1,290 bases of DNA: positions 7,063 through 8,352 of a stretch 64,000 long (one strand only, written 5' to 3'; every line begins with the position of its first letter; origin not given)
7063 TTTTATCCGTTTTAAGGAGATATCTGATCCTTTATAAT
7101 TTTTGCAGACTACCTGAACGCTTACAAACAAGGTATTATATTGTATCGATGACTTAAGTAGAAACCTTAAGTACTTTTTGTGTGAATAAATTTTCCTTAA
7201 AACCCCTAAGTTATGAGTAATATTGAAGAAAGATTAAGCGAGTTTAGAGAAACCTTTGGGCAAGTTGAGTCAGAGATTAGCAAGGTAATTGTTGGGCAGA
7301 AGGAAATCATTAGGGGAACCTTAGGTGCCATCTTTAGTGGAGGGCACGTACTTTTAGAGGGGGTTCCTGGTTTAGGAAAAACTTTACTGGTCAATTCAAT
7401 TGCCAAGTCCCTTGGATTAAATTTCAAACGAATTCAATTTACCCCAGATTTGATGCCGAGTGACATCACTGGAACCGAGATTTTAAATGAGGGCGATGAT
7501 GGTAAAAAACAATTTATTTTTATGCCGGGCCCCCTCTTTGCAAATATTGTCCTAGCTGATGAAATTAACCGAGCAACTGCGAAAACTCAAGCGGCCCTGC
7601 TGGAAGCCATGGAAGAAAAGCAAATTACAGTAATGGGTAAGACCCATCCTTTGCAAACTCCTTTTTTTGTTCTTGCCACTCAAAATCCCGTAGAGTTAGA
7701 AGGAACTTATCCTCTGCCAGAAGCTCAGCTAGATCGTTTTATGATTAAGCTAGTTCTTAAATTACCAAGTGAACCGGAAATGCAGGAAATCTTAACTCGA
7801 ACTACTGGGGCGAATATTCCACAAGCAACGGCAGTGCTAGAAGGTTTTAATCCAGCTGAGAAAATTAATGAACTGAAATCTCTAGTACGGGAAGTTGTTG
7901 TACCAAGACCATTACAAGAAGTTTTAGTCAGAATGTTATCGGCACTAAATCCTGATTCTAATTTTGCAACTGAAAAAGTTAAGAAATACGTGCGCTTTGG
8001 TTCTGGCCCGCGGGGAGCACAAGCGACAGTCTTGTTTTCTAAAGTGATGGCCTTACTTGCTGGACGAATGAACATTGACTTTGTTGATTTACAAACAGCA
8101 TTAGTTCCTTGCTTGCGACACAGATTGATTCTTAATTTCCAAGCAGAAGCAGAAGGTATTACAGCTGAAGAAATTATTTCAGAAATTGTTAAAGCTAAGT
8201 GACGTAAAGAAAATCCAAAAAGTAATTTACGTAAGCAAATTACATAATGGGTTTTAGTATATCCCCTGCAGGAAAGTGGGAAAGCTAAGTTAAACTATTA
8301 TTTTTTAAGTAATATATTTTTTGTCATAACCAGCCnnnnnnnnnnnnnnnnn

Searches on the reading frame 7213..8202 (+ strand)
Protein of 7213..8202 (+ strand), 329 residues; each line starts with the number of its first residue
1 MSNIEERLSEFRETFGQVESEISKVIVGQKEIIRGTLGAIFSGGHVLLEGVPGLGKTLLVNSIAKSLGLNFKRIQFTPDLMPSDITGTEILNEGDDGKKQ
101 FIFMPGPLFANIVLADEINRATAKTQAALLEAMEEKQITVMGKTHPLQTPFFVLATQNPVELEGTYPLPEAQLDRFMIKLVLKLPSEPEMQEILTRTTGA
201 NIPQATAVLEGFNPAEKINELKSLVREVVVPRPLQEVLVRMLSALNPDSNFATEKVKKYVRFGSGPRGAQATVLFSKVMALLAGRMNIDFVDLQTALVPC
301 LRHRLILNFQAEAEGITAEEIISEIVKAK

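Call 11: search_protein_families(library=ncbifam, proteins=[window:7213-8202:+])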
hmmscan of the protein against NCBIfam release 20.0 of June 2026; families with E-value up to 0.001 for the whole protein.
window:7213-8202:+ (329 aa): 10 families
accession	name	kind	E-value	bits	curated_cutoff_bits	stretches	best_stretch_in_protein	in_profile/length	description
NF000868.0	PRK00080.1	equivalog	9.7e-08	31.3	282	1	44-198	52-193/330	Holliday junction branch migration DNA helicase RuvB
NF010054.0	PRK13531.1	equivalog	1e-06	28.1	681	1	13-302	9-285/498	ATPase RavA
TIGR02031.1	BchD-ChlD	equivalog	1.4e-06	27.3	499.55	1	99-240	78-222/608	magnesium chelatase ATPase subunit D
TIGR00635.1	ruvB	equivalog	1.6e-06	27.4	299.05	1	44-197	31-171/305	Holliday junction branch migration DNA helicase RuvB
NF047784.1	MadB_ATPase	equivalog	9.5e-06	25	475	0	112-163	141-194/298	MadB family AAA-type ATPase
TIGR00764.1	lon_rel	equivalog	1.5e-05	23.8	516.6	0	24-67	18-61/608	ATP-dependent protease LonB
TIGR02640.1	gas_vesic_GvpN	equivalog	2.2e-05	24.1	266.8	0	114-208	110-208/262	gas vesicle protein GvpN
NF001679.0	PRK00440.1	equivalog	0.00035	19.7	303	1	44-135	40-129/322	replication factor C small subunit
NF038308.1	RNA_repair_RtcR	equivalog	0.00049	19.1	650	0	116-156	285-325/530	RNA repair transcriptional activator RtcR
NF009883.0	PRK13341.1-4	equivalog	0.00099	17.1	668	0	43-152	55-153/729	AAA family ATPase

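Call 31: find_homologous_proteins(query=window:7213-8202:+, max_evalue=1e-60)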
Query window:7213-8202:+ (329 aa): 7996 proteins with E <= 1e-60 among 8000 candidates; the best 120 are listed.
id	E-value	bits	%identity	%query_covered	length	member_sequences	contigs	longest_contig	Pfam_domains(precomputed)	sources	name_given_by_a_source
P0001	4.1e-199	678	95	100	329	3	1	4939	PF20030.6,PF00158.33,PF07726.18,PF00493.30,PF00004.36,PF17863.8,PF05496.19,PF07728.21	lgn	-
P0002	2.0e-153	528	74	100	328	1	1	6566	PF20030.6,PF00158.33,PF07726.18,PF00493.30,PF00004.36,PF17863.8,PF05496.19,PF07728.21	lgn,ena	-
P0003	1.6e-152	525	73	100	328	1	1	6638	PF20030.6,PF00158.33,PF07726.18,PF00493.30,PF00004.36,PF17863.8,PF05496.19,PF07728.21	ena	-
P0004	3.7e-151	521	73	100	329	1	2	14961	PF20030.6,PF00158.33,PF07726.18,PF00493.30,PF00004.36,PF17863.8,PF05496.19,PF07728.21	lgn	-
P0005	1.1e-147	509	71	100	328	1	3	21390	PF20030.6,PF00158.33,PF07726.18,PF00493.30,PF00004.36,PF17863.8,PF05496.19,PF07728.21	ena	-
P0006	5.4e-146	504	71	100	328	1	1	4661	PF20030.6,PF07726.18,PF00004.36,PF17863.8,PF05496.19,PF07728.21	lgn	-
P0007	1.9e-143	496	70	99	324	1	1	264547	PF20030.6,PF00158.33,PF07726.18,PF00493.30,PF00004.36,PF17863.8,PF05496.19,PF07728.21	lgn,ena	-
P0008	1.0e-140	487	66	100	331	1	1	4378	PF20030.6,PF00158.33,PF07726.18,PF00493.30,PF00004.36,PF17863.8,PF05496.19,PF07728.21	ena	-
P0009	2.5e-140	485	67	99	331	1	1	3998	PF20030.6,PF07726.18,PF00493.30,PF00004.36,PF17863.8,PF05496.19,PF07728.21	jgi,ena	jgi:MoxR-like ATPase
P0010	4.6e-140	484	66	99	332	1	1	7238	PF20030.6,PF07726.18,PF00493.30,PF00004.36,PF17863.8,PF05496.19,PF07728.21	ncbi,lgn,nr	ncbi:MAG: AAA family ATPase [Bdellovibrionales bacterium]|nr:AAA family ATPase [Bdellovibrionales ba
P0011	1.5e-139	483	66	100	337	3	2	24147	PF20030.6,PF07726.18,PF00493.30,PF00004.36,PF17863.8,PF05496.19,PF07728.21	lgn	-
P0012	7.9e-139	480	66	99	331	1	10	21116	PF20030.6,PF07726.18,PF00493.30,PF00004.36,PF17863.8,PF05496.19,PF07728.21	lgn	-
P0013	8.9e-139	480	67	99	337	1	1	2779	PF20030.6,PF07726.18,PF00493.30,PF00004.36,PF17863.8,PF05496.19,PF07728.21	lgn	-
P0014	9.7e-139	480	66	99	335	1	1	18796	PF20030.6,PF07726.18,PF00493.30,PF00004.36,PF17863.8,PF05496.19,PF07728.21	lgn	-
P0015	2.5e-138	479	66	100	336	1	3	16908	PF20030.6,PF00158.33,PF07726.18,PF00493.30,PF00004.36,PF17863.8,PF05496.19,PF07728.21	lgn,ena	-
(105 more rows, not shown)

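Call 32: find_encoding_contigs(protein=P0001, flank=10000, max_places=3)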
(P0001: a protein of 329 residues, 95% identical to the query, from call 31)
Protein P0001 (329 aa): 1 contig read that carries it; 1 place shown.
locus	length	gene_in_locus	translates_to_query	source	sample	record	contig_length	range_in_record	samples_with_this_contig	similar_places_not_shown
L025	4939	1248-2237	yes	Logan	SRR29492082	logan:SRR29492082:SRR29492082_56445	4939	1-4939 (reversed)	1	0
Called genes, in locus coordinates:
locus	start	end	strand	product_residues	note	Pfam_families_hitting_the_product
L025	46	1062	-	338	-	-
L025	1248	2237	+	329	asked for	PF00493:MCM (weak), PF20030:bpMoxR, PF00158:Sigma54_activat (faint), PF05496:RuvB_N (weak), PF00004:AAA, PF07726:AAA_3, PF07728:AAA_5, PF17863:AAA_lid_2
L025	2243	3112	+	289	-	PF01882:DUF58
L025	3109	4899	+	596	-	PF07584:BatA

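Call 33: find_encoding_contigs(protein=P0004, flank=10000, max_places=3)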
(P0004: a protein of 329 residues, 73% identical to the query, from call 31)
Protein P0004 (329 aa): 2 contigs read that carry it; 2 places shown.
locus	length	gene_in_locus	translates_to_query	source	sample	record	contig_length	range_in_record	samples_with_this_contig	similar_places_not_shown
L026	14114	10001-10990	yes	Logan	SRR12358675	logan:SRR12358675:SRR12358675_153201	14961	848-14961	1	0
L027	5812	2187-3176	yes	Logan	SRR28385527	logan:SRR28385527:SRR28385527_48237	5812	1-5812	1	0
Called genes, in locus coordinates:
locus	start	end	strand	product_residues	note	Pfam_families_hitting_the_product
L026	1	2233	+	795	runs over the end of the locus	PF00912:Transgly, PF17092:PCB_OB, PF00905:Transpeptidase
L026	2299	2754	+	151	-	-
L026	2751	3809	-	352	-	PF04339:FemAB_like (weak), PF13480:Acetyltransf_6, PF02388:FemAB (weak)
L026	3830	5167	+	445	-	PF02563:Poly_export, PF22461:SLBB_2 (faint)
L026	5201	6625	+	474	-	-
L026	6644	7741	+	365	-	PF13439:Glyco_transf_4, PF13477:Glyco_trans_4_2 (weak), PF13579:Glyco_trans_4_4, PF00534:Glycos_transf_1, PF13692:Glyco_trans_1_4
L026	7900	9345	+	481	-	PF01637:ATPase_2, PF13191:AAA_16 (faint), PF13173:AAA_14, PF13401:AAA_22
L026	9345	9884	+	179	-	PF00132:Hexapep (weak), PF14602:Hexapep_2 (weak)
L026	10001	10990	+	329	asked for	PF00493:MCM (faint), PF05496:RuvB_N (weak), PF20030:bpMoxR, PF00158:Sigma54_activat (faint), PF00004:AAA, PF07726:AAA_3, PF07728:AAA_5, PF17863:AAA_lid_2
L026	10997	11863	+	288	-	PF01882:DUF58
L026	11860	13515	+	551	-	PF07584:BatA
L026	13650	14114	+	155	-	?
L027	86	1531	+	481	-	PF01637:ATPase_2, PF13191:AAA_16 (faint), PF13173:AAA_14, PF13401:AAA_22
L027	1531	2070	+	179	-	PF00132:Hexapep (weak), PF14602:Hexapep_2 (weak)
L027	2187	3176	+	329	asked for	PF00493:MCM (faint), PF05496:RuvB_N (weak), PF20030:bpMoxR, PF00158:Sigma54_activat (faint), PF00004:AAA, PF07726:AAA_3, PF07728:AAA_5, PF17863:AAA_lid_2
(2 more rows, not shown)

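Call 34: find_encoding_contigs(protein=P0005, flank=10000, max_places=3)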
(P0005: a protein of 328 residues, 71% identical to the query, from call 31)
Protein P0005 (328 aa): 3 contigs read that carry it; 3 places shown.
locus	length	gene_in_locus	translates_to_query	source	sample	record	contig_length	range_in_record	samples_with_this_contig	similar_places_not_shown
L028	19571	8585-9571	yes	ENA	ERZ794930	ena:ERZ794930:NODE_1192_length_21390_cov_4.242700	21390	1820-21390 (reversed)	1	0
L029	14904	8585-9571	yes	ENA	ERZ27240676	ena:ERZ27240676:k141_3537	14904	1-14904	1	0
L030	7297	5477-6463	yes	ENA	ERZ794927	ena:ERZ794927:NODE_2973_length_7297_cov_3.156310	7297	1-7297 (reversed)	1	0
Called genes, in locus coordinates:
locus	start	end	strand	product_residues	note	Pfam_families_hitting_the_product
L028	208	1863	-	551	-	PF07698:7TM-7TMR_HD, PF01966:HD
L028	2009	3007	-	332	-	PF02562:PhoH, PF13245:AAA_19 (weak), PF13604:AAA_30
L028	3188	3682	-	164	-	PF02464:CinA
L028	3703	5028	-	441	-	PF19425:Csd3_N2 (weak), PF01551:Peptidase_M23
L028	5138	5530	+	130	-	PF03652:RuvX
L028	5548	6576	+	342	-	PF02618:YceG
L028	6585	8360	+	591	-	-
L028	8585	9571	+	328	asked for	PF00493:MCM (weak), PF20030:bpMoxR, PF00158:Sigma54_activat (faint), PF05496:RuvB_N (weak), PF00004:AAA, PF07726:AAA_3, PF07728:AAA_5, PF17863:AAA_lid_2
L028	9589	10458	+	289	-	PF01882:DUF58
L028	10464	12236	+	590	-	PF07584:BatA (weak)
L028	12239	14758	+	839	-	PF00092:VWA, PF13519:VWA_2, PF07090:GATase1_like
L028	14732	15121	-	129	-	-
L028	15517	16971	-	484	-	PF01225:Mur_ligase, PF08245:Mur_ligase_M, PF02875:Mur_ligase_C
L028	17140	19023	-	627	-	PF13623:SurA_N_2, PF13624:SurA_N_3, PF13145:Rotamase_2 (weak), PF13616:Rotamase_3, PF00639:Rotamase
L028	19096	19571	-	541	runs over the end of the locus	PF07719:TPR_2 (faint)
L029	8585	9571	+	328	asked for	PF00493:MCM (weak), PF20030:bpMoxR, PF00158:Sigma54_activat (faint), PF05496:RuvB_N (weak), PF00004:AAA, PF07726:AAA_3, PF07728:AAA_5, PF17863:AAA_lid_2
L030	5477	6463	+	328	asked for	PF00493:MCM (weak), PF20030:bpMoxR, PF00158:Sigma54_activat (faint), PF05496:RuvB_N (weak), PF00004:AAA, PF07726:AAA_3, PF07728:AAA_5, PF17863:AAA_lid_2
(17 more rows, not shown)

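Call 35: find_encoding_contigs(protein=P0007, flank=10000, max_places=3)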
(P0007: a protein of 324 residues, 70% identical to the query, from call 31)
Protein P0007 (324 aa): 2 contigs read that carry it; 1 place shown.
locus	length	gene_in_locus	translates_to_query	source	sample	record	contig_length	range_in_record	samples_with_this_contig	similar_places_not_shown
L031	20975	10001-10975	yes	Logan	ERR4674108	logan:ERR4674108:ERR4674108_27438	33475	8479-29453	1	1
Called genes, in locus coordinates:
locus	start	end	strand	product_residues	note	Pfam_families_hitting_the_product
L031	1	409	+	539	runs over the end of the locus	PF01966:HD (weak)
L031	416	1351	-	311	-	PF03462:PCRF, PF00472:RF-1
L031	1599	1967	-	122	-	PF02130:YbeY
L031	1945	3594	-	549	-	PF07698:7TM-7TMR_HD, PF01966:HD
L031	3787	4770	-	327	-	PF13245:AAA_19 (faint), PF01695:IstB_IS21 (weak), PF02562:PhoH, PF13604:AAA_30 (weak)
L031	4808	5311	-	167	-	PF02464:CinA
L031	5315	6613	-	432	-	PF19425:Csd3_N2, PF01551:Peptidase_M23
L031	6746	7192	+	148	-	PF03652:RuvX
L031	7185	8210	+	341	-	PF02618:YceG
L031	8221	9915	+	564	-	-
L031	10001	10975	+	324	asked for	PF00493:MCM (weak), PF20030:bpMoxR, PF00158:Sigma54_activat (faint), PF05496:RuvB_N (weak), PF00004:AAA, PF07726:AAA_3, PF07728:AAA_5, PF17863:AAA_lid_2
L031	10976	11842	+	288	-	PF01882:DUF58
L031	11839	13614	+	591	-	-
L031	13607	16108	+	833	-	PF00092:VWA, PF13519:VWA_2, PF07090:GATase1_like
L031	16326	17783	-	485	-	PF01225:Mur_ligase, PF08245:Mur_ligase_M, PF02875:Mur_ligase_C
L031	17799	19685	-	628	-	PF13623:SurA_N_2, PF13624:SurA_N_3, PF13145:Rotamase_2 (weak), PF13616:Rotamase_3, PF00639:Rotamase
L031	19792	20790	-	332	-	PF02423:OCD_Mu_crystall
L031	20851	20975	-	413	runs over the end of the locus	PF00070:Pyr_redox (faint), PF00890:FAD_binding_2 (weak), PF01134:GIDA (faint), PF01266:DAO, PF01494:FAD_binding_3 (weak), PF01946:Thi4 (faint), PF07992:Pyr_redox_2, PF13450:NAD_binding_8, +3 more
